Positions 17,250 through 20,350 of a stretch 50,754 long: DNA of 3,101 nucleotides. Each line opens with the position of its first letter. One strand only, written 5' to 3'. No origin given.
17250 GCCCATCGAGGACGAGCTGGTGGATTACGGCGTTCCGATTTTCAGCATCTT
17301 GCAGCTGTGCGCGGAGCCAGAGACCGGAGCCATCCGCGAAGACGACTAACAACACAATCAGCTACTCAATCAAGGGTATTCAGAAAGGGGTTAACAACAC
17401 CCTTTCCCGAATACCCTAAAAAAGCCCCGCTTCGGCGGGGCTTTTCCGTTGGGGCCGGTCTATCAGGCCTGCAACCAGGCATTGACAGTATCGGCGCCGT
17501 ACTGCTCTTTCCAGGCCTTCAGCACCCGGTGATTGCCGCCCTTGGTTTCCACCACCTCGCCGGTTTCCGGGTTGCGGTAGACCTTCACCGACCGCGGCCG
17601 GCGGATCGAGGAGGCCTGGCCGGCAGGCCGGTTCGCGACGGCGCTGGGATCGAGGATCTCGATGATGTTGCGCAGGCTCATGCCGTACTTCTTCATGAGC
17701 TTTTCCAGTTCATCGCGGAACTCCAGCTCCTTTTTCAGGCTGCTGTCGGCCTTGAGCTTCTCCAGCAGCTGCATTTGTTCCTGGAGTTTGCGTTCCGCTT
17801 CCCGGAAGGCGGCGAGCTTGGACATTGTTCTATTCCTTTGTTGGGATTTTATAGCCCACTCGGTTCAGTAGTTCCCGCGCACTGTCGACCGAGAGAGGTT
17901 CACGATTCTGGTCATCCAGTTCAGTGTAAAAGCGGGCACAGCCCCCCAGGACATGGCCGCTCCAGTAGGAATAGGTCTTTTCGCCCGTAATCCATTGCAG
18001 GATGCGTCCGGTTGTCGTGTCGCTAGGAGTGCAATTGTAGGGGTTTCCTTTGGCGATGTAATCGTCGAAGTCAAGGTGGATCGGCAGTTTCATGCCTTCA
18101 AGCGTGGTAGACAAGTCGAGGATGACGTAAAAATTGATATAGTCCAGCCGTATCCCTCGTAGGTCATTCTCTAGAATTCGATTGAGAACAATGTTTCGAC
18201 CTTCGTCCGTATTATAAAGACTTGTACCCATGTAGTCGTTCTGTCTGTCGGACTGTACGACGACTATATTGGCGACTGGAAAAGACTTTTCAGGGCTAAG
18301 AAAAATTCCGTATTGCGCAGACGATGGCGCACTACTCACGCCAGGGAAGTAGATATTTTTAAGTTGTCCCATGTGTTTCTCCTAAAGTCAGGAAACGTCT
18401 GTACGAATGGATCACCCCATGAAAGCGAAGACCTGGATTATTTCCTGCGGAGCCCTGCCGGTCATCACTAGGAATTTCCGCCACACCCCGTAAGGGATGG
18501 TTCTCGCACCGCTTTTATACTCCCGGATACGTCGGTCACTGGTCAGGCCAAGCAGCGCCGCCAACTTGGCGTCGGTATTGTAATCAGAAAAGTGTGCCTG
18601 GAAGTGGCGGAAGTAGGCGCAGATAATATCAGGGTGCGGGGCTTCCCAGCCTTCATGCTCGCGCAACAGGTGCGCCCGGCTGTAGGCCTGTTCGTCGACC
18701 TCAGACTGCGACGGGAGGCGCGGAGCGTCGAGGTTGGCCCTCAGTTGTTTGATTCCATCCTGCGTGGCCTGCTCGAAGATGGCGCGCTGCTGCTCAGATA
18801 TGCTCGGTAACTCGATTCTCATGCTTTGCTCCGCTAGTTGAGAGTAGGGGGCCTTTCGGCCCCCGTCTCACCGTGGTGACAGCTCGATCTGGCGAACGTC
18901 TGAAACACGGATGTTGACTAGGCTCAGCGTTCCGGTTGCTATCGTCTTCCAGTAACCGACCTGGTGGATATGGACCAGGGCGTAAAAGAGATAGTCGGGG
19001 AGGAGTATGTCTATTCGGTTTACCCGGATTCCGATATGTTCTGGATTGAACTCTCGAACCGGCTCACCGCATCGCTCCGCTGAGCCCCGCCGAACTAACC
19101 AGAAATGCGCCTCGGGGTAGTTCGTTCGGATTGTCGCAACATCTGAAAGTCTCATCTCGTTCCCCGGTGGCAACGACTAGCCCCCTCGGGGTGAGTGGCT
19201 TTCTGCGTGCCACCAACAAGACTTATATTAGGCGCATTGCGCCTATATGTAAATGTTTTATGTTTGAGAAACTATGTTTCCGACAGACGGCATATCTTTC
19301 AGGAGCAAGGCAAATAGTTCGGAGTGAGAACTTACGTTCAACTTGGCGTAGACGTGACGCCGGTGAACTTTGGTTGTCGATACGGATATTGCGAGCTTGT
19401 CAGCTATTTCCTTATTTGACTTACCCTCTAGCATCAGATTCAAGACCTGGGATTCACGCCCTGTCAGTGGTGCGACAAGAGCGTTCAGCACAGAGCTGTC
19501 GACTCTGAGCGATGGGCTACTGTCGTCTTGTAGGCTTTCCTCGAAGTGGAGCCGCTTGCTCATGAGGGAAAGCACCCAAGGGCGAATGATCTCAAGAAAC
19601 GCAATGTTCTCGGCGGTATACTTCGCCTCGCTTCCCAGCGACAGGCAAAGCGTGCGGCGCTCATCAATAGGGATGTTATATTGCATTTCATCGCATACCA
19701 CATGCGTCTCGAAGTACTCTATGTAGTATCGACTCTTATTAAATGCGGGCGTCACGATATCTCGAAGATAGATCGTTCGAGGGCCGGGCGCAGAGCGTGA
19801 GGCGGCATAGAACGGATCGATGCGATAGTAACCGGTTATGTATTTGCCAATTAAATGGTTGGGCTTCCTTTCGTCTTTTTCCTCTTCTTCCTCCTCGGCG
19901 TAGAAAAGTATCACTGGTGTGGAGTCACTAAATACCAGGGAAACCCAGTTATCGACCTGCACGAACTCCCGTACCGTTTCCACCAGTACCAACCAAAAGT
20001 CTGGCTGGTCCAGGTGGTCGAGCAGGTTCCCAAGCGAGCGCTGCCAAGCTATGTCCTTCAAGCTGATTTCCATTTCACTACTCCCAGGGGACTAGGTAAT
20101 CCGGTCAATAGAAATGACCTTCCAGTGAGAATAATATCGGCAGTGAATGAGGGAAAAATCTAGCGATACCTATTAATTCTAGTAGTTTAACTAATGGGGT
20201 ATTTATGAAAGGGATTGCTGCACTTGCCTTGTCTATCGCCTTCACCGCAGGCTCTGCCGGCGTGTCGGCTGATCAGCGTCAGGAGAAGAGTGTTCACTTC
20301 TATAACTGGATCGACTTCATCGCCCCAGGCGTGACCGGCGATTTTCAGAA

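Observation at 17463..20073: Low-GC minus-strand cargo operon (LuxR-type regulator plus three unknown ORFs) ending at a plasmid-borne MvaT silencer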

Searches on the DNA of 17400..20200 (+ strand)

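Call 4: search_dna_similar(query=window:17400-20200:+, collection=plasmids, mode=near, max_rows=30)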
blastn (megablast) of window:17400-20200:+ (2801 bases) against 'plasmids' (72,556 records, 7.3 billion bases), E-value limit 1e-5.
Records with a match: 73; places in all: 75; records where one place covers at least 80% of the query: 39.
Best place of each record, by identity: >=99% 45; 95-99% 21; 80-90% 3; 60-80% 4.
By first word of the organism name: Pseudomonas 72; Novosphingobium 1.
By predicted mobility (MOB-suite, as given by PLSDB): non-mobilizable 66; conjugative 6; mobilizable 1.
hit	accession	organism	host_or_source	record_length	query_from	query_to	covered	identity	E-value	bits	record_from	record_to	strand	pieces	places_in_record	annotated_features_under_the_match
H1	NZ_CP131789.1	Pseudomonas aeruginosa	-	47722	18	2801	99%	99.7%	0e+0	5097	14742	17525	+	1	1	helix-turn-helix transcriptional regulator | hypothetical protein (x3) | histone-like nucleoid-structuring protein, MvaT/MvaU family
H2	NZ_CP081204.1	Pseudomonas aeruginosa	Severely burned patient,burn wound,burn ...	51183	18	2801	99%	99.6%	0e+0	5086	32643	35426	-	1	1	helix-turn-helix transcriptional regulator | hypothetical protein (x3) | histone-like nucleoid-structuring protein, MvaT/MvaU family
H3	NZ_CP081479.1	Pseudomonas aeruginosa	Homo sapiens,burn wound,burn wound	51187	18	2801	99%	99.6%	0e+0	5086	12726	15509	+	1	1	helix-turn-helix transcriptional regulator | hypothetical protein (x3) | histone-like nucleoid-structuring protein, MvaT/MvaU family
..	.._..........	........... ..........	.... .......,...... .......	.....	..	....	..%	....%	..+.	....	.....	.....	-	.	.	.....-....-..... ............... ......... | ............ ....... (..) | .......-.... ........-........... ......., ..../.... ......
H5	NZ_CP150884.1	Pseudomonas aeruginosa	Homo sapiens,Pharyngeal swab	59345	18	2801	99%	99.5%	0e+0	5070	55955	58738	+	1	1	helix-turn-helix transcriptional regulator | hypothetical protein (x3) | histone-like nucleoid-structuring protein, MvaT/MvaU family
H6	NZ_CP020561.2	Pseudomonas paraeruginosa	Environmental,Chilli rhizosphere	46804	18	2801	99%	99.5%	0e+0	5057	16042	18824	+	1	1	helix-turn-helix transcriptional regulator | hypothetical protein (x3) | histone-like nucleoid-structuring protein, MvaT/MvaU family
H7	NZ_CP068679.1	Pseudomonas aeruginosa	Homo sapiens,sputum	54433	18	2801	99%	99.4%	0e+0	5042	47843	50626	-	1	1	helix-turn-helix transcriptional regulator | hypothetical protein (x3) | histone-like nucleoid-structuring protein, MvaT/MvaU family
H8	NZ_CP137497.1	Pseudomonas aeruginosa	Homo sapiens,Bacterial culture sample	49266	18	2801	99%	99.4%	0e+0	5042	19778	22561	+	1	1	helix-turn-helix transcriptional regulator | hypothetical protein (x3) | histone-like nucleoid-structuring protein, MvaT/MvaU family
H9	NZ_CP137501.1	Pseudomonas aeruginosa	Homo sapiens,Bacterial culture sample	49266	18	2801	99%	99.4%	0e+0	5042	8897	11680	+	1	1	helix-turn-helix transcriptional regulator | hypothetical protein (x3) | histone-like nucleoid-structuring protein, MvaT/MvaU family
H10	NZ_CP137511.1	Pseudomonas aeruginosa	Homo sapiens,Bacterial culture sample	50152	18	2801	99%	99.4%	0e+0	5042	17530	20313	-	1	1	helix-turn-helix transcriptional regulator | hypothetical protein (x3) | histone-like nucleoid-structuring protein, MvaT/MvaU family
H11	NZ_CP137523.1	Pseudomonas aeruginosa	Homo sapiens,Bacterial culture sample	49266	18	2801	99%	99.4%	0e+0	5042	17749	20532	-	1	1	helix-turn-helix transcriptional regulator | hypothetical protein (x3) | histone-like nucleoid-structuring protein, MvaT/MvaU family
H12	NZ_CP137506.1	Pseudomonas aeruginosa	Homo sapiens,Bacterial culture sample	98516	18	2801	99%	99.4%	0e+0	5042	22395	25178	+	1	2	helix-turn-helix transcriptional regulator | hypothetical protein (x3) | histone-like nucleoid-structuring protein, MvaT/MvaU family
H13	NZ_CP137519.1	Pseudomonas aeruginosa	Homo sapiens,Bacterial culture sample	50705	18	2801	99%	99.4%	0e+0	5042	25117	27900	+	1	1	helix-turn-helix transcriptional regulator | hypothetical protein (x3) | histone-like nucleoid-structuring protein, MvaT/MvaU family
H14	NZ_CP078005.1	Pseudomonas aeruginosa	Homo sapiens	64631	18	2801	99%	99.0%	0e+0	4992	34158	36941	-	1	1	helix-turn-helix transcriptional regulator | hypothetical protein (x3) | histone-like nucleoid-structuring protein, MvaT/MvaU family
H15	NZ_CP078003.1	Pseudomonas aeruginosa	Homo sapiens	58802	18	2801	99%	99.0%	0e+0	4992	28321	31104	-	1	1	helix-turn-helix transcriptional regulator | hypothetical protein (x3) | histone-like nucleoid-structuring protein, MvaT/MvaU family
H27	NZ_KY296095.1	Pseudomonas aeruginosa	-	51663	18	2801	99%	99.0%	0e+0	4987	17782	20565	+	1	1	helix-turn-helix transcriptional regulator | hypothetical protein (x3) | histone-like nucleoid-structuring protein, MvaT/MvaU family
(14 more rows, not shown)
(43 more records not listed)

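Call 5: get_annotated_region(hit=H27, flank=12000)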
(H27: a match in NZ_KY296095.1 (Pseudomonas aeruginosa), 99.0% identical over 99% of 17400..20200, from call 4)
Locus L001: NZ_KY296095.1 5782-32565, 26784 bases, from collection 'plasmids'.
description: Pseudomonas aeruginosa strain 14057 plasmid p14057A, complete sequence
organism: Pseudomonas aeruginosa (NCBI taxid 287)
taxonomy: Bacteria; Pseudomonadota; Gammaproteobacteria; Pseudomonadales; Pseudomonadaceae; Pseudomonas; Pseudomonas aeruginosa
host: -; source: -; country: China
typing (MOB-suite, as given by PLSDB): non-mobilizable; replicon IncU
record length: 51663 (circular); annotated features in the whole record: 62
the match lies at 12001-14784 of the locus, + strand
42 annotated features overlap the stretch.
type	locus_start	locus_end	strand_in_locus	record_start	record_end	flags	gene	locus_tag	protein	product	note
CDS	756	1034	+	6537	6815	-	-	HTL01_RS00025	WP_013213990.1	hypothetical protein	-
CDS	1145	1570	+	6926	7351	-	-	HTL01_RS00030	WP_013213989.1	antirestriction protein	-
CDS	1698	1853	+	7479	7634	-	-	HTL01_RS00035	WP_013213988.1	hypothetical protein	-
CDS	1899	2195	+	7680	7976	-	-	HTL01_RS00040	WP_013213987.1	transcriptional regulator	-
CDS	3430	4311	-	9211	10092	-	-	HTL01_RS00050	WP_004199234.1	carbapenem-hydrolyzing class A beta-lactamase KPC-2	-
predicted_resistance_gene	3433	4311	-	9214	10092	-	blaKPC-2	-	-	carbapenem-hydrolyzing class A beta-lactamase KPC-2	predicted by amrfinderplus; class BETA-LACTAM; identity 100.0%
CDS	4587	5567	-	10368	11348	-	-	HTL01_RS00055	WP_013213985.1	IS481-like element ISKpn27 family transposase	GO:0006313 - DNA transposition [Evidence IEA]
CDS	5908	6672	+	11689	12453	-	-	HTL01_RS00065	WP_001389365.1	IS6-like element IS6100 family transposase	GO:0006313 - DNA transposition [Evidence IEA]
CDS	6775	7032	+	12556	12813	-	-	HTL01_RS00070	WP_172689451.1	hypothetical protein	-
CDS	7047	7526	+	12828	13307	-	-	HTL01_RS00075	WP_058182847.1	hypothetical protein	-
CDS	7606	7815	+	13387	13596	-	-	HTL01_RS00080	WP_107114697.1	HEAT repeat domain-containing protein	-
CDS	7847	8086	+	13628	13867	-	-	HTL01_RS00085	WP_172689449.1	hypothetical protein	-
CDS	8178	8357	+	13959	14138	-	-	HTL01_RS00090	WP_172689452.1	hypothetical protein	-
CDS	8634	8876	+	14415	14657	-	-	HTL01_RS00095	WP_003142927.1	hypothetical protein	-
CDS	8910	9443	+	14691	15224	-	-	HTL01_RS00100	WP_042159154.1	hypothetical protein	-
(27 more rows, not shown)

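Call 6: search_dna_similar(query=window:17400-20200:+, collection=plasmids, mode=distant, max_rows=40, rows=spread)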
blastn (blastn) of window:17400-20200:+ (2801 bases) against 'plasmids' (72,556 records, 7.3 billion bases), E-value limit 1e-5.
Records with a match: 309; places in all: 318; records where one place covers at least 80% of the query: 39.
Best place of each record, by identity: >=99% 44; 95-99% 21; 80-90% 3; 60-80% 241.
By first word of the organism name: Pseudomonas 244; Salmonella 29; Aeromonas 8; Escherichia 7; Enterobacter 4; Azotobacter 3; Vibrio 2; Klebsiella 2; Yersinia 2; Stutzerimonas 2; and 6 more.
By predicted mobility (MOB-suite, as given by PLSDB): non-mobilizable 180; conjugative 115; mobilizable 14.
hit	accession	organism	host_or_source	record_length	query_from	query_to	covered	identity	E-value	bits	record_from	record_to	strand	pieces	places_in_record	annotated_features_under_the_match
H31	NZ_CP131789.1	Pseudomonas aeruginosa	-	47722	18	2801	99%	99.7%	0e+0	4985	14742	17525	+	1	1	helix-turn-helix transcriptional regulator | hypothetical protein (x3) | histone-like nucleoid-structuring protein, MvaT/MvaU family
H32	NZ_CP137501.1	Pseudomonas aeruginosa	Homo sapiens,Bacterial culture sample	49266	18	2801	99%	99.4%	0e+0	4940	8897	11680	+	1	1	helix-turn-helix transcriptional regulator | hypothetical protein (x3) | histone-like nucleoid-structuring protein, MvaT/MvaU family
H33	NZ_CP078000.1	Pseudomonas aeruginosa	Homo sapiens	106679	18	2801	99%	99.0%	0e+0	4900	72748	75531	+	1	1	helix-turn-helix transcriptional regulator | hypothetical protein (x3) | histone-like nucleoid-structuring protein, MvaT/MvaU family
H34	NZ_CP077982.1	Pseudomonas aeruginosa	Homo sapiens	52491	18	2801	99%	99.0%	0e+0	4895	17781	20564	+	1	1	helix-turn-helix transcriptional regulator | hypothetical protein (x3) | histone-like nucleoid-structuring protein, MvaT/MvaU family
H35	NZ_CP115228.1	Pseudomonas aeruginosa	Homo sapiens,culture samples from human ...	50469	18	2801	99%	98.9%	0e+0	4877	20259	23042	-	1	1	helix-turn-helix transcriptional regulator | hypothetical protein (x3) | histone-like nucleoid-structuring protein, MvaT/MvaU family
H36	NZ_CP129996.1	Pseudomonas aeruginosa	Homo sapiens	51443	18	2801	79%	98.1%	0e+0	3800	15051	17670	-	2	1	helix-turn-helix transcriptional regulator | hypothetical protein (x3) | histone-like nucleoid-structuring protein, MvaT/MvaU family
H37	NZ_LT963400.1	Pseudomonas cerasi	-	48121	1015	1849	30%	69.8%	3e-94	355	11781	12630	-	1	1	hypothetical protein (x2)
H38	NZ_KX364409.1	Aeromonas salmonicida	-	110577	1012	1846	30%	65.4%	3e-38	169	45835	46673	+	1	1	hypothetical protein (x2)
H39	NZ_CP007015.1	Pseudomonas syringae CC1557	Snow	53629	1198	1853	17%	79.4%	6e-91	415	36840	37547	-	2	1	hypothetical protein (x2)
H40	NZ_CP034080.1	Pseudomonas syringae pv. pisi str. PP1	Pisum sativum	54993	1198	1846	17%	79.6%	7e-90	411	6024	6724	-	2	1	hypothetical protein (x2)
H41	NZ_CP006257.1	Pseudomonas syringae pv. syringae HS191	Panicum miliaceum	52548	1198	1845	17%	79.3%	1e-87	405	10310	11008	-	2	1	hypothetical protein (x2)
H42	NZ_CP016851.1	Pseudomonas sp. TMW 2.1634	cell culture,poultry meat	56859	1438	1828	14%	79.1%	2e-84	323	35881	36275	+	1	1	hypothetical protein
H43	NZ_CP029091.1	Pseudomonas paraeruginosa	-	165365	91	441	13%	72.0%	4e-43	185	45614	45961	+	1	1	histone-like nucleoid-structuring protein, MvaT/MvaU family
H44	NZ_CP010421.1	Azotobacter chroococcum NCIMB 8003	cell culture,soil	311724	92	338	9%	70.3%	4e-17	100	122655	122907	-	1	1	histone-like nucleoid-structuring protein, MvaT/MvaU family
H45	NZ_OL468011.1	Pseudomonas aeruginosa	-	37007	18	185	6%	100.0%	5e-79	304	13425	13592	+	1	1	none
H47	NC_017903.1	Escherichia coli Xuzhou21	-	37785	1683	1862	6%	72.5%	4e-11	80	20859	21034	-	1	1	hypothetical protein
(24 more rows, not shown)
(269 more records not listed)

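Call 11: get_annotated_region(hit=H37, flank=6000)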
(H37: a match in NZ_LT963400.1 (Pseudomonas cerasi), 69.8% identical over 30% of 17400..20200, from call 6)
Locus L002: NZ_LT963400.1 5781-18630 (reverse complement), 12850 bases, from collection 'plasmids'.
description: Pseudomonas cerasi isolate PL963 plasmid PP5, complete sequence
organism: Pseudomonas cerasi (NCBI taxid 1583341)
taxonomy: Bacteria; Pseudomonadota; Gammaproteobacteria; Pseudomonadales; Pseudomonadaceae; Pseudomonas; Pseudomonas cerasi
host: -; source: -; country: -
typing (MOB-suite, as given by PLSDB): mobilizable; replicon rep_cluster_271; relaxase MOBP,MOBP
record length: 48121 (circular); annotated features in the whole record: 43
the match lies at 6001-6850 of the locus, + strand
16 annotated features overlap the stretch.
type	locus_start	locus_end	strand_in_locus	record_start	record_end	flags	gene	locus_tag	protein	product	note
CDS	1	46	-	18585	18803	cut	-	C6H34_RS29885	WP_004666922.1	plasmid partition protein ParG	-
CDS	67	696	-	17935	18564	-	parA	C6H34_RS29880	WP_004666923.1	ParA family partition ATPase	-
CDS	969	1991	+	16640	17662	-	istA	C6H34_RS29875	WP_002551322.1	IS21-like element ISPsy4 family transposase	GO:0006313 - DNA transposition [Evidence IEA]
CDS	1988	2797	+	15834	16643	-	istB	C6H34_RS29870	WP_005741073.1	IS21-like element ISPsy4 family helper ATPase IstB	-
CDS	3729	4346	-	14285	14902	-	-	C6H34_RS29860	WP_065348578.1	SOS response-associated peptidase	GO:0018142 - protein-DNA covalent cross-linking [Evidence IEA]; GO:0009432 - SOS response [Evidence IEA]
CDS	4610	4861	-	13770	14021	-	-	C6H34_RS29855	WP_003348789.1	ribbon-helix-helix protein, CopG family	GO:0006355 - regulation of DNA-templated transcription [Evidence IEA]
CDS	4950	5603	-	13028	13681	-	-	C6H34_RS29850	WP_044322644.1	AAA family ATPase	-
CDS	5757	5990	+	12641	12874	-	-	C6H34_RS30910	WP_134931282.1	hypothetical protein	-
CDS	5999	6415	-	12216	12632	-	-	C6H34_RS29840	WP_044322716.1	hypothetical protein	-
CDS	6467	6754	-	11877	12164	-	-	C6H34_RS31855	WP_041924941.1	hypothetical protein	-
CDS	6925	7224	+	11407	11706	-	-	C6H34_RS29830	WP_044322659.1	type II toxin-antitoxin system RelE/ParE family toxin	GO:0008219 - cell death [Evidence IEA]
CDS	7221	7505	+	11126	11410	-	-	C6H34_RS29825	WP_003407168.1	addiction module antidote protein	-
CDS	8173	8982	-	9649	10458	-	istB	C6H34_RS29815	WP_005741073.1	IS21-like element ISPsy4 family helper ATPase IstB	-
CDS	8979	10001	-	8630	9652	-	istA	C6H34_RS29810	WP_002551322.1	IS21-like element ISPsy4 family transposase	GO:0006313 - DNA transposition [Evidence IEA]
CDS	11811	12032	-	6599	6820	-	-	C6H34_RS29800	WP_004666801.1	hypothetical protein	-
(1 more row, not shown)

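Call 12: get_annotated_region(hit=H38, flank=6000)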
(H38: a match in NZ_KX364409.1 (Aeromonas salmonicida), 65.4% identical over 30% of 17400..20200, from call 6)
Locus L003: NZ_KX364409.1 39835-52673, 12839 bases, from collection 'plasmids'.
description: Aeromonas salmonicida subsp. salmonicida strain M16474-11 plasmid pAsa8, complete sequence
organism: Aeromonas salmonicida (NCBI taxid 29491)
taxonomy: Bacteria; Pseudomonadota; Gammaproteobacteria; Aeromonadales; Aeromonadaceae; Aeromonas; Aeromonas salmonicida
host: -; source: -; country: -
typing (MOB-suite, as given by PLSDB): mobilizable; replicon rep_cluster_1648; relaxase MOBF
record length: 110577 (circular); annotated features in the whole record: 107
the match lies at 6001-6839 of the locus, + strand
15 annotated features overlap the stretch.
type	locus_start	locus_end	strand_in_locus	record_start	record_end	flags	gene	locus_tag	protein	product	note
CDS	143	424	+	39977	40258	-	-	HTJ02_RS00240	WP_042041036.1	hypothetical protein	-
CDS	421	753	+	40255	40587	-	-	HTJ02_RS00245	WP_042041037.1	type II toxin-antitoxin system RelE/ParE family toxin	GO:0030541 - plasmid partitioning [Evidence IEA]; GO:0051290 - protein heterotetramerization [Evidence IEA]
CDS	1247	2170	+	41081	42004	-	-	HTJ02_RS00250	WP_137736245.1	hypothetical protein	-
CDS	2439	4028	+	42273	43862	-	-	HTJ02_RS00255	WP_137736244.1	DUF2235 domain-containing protein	-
CDS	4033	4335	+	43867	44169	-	-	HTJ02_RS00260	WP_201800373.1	hypothetical protein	-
CDS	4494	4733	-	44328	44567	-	-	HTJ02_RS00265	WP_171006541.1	hypothetical protein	-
CDS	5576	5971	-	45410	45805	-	-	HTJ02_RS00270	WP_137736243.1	hypothetical protein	-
CDS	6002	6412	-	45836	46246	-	-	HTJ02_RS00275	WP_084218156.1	hypothetical protein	-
CDS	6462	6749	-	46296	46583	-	-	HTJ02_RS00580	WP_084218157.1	hypothetical protein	-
CDS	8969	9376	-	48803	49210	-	-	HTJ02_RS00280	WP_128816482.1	H-NS family nucleoid-associated regulatory protein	GO:0006355 - regulation of DNA-templated transcription [Evidence IEA]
CDS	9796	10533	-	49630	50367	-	traT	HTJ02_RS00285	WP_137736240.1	complement resistance protein TraT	-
CDS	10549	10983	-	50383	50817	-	-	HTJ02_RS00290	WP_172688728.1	hypothetical protein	-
CDS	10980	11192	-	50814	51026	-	-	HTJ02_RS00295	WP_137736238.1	hypothetical protein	-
CDS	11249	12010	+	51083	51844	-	-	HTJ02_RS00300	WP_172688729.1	hypothetical protein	-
CDS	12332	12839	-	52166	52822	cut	-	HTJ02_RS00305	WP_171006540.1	plasmid SOS inhibition protein A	-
